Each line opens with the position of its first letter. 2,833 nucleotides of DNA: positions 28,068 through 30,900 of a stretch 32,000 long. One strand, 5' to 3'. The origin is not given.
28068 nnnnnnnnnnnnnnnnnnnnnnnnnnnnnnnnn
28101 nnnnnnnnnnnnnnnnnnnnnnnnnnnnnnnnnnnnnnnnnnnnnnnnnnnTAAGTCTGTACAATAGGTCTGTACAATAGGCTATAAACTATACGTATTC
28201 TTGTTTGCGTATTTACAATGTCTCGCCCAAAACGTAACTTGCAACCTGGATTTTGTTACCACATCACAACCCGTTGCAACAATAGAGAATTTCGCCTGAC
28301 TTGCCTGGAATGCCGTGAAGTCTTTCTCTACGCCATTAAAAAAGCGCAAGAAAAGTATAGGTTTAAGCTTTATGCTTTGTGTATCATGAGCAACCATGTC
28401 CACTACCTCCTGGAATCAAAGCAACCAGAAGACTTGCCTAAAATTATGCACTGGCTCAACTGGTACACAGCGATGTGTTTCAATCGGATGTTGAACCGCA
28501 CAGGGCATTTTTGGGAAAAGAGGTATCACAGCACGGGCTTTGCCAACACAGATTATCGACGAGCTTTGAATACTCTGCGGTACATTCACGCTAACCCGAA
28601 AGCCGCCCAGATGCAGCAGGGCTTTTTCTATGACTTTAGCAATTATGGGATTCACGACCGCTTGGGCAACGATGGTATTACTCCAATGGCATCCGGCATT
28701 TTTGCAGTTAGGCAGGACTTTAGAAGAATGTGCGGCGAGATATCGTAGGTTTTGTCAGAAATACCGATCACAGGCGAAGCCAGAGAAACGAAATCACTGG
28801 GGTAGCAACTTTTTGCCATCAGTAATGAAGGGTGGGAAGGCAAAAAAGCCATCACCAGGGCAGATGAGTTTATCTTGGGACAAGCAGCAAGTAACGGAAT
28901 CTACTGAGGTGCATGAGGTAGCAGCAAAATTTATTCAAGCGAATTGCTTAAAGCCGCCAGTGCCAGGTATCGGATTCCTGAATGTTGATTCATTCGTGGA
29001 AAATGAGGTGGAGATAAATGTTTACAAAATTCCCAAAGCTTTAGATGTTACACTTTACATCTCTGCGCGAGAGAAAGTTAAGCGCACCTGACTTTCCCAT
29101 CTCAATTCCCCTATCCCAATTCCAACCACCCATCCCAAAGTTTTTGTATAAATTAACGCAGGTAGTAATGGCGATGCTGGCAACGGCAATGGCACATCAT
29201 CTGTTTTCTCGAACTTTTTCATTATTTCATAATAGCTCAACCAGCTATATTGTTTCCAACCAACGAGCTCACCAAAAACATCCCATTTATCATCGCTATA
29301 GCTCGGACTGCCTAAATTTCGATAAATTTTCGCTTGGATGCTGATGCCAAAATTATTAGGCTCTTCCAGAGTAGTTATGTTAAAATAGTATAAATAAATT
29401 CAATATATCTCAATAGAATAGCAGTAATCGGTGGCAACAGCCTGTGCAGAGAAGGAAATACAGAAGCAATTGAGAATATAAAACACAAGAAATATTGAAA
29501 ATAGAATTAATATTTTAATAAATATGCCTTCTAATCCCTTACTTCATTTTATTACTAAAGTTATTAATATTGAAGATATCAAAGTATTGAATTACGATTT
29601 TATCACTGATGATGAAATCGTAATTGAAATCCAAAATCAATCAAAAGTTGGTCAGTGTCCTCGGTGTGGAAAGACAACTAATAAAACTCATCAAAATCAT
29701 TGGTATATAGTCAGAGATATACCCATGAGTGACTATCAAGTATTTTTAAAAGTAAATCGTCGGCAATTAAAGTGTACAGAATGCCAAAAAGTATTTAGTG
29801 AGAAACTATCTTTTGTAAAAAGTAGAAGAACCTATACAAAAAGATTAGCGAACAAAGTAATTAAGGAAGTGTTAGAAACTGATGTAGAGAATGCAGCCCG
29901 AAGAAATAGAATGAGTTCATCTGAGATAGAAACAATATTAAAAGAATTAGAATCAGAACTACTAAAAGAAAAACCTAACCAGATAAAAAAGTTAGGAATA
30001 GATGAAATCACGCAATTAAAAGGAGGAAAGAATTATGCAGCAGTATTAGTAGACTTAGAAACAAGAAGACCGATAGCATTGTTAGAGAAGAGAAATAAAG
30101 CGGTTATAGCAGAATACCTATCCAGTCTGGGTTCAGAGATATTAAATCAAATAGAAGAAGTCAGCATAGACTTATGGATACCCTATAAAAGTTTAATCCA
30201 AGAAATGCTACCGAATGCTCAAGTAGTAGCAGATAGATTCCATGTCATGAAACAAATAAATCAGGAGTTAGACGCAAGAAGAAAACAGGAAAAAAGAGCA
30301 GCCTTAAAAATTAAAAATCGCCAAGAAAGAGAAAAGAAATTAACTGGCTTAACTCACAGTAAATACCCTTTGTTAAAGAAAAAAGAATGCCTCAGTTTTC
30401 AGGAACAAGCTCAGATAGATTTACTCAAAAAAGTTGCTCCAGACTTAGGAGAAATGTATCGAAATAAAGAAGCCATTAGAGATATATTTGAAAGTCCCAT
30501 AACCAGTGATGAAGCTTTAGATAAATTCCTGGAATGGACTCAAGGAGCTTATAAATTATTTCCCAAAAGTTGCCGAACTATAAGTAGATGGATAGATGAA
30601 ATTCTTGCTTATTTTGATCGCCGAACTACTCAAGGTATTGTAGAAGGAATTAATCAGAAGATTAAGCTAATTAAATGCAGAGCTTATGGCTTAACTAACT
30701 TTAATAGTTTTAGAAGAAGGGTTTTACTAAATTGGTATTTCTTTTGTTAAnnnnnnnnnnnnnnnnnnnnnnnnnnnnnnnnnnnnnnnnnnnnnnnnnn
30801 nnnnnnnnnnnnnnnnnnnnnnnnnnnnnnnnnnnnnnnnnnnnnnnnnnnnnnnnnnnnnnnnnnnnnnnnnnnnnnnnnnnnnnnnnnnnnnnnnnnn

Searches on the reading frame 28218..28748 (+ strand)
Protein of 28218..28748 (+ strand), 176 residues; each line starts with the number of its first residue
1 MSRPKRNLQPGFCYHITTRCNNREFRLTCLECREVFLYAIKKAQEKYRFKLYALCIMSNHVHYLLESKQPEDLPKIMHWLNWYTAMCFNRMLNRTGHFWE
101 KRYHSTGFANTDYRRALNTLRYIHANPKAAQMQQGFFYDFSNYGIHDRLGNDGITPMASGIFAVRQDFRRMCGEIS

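Call 67: search_protein_families(library=pfam, proteins=[window:28218-28748:+], max_evalue=0.001)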
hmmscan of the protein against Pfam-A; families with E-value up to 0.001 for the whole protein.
window:28218-28748:+ (176 aa): 1 family
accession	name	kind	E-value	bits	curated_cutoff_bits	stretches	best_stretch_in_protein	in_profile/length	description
PF01797.21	Y1_Tnp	-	1.1e-18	68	23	1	13-125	6-120/121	Transposase IS200 like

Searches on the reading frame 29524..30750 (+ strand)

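Call 67: search_protein_families(library=pfam, proteins=[window:29524-30750:+], max_evalue=0.001)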
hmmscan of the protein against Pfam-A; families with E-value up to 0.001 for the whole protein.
window:29524-30750:+ (408 aa): 3 families
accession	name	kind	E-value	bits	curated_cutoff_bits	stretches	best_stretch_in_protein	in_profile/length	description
PF01610.23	DDE_Tnp_ISL3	-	5.9e-62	210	23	1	157-400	1-240/240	Transposase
PF14690.11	Zn_ribbon_ISL3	-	3.4e-09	37.4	25.5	1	42-87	2-47/47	zinc-finger of transposase IS204/IS1001/IS1096/IS1165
PF13542.12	HTH_Tnp_ISL3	-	4.2e-06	26.6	27.4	1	93-141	1-49/51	Helix-turn-helix domain of transposase family ISL3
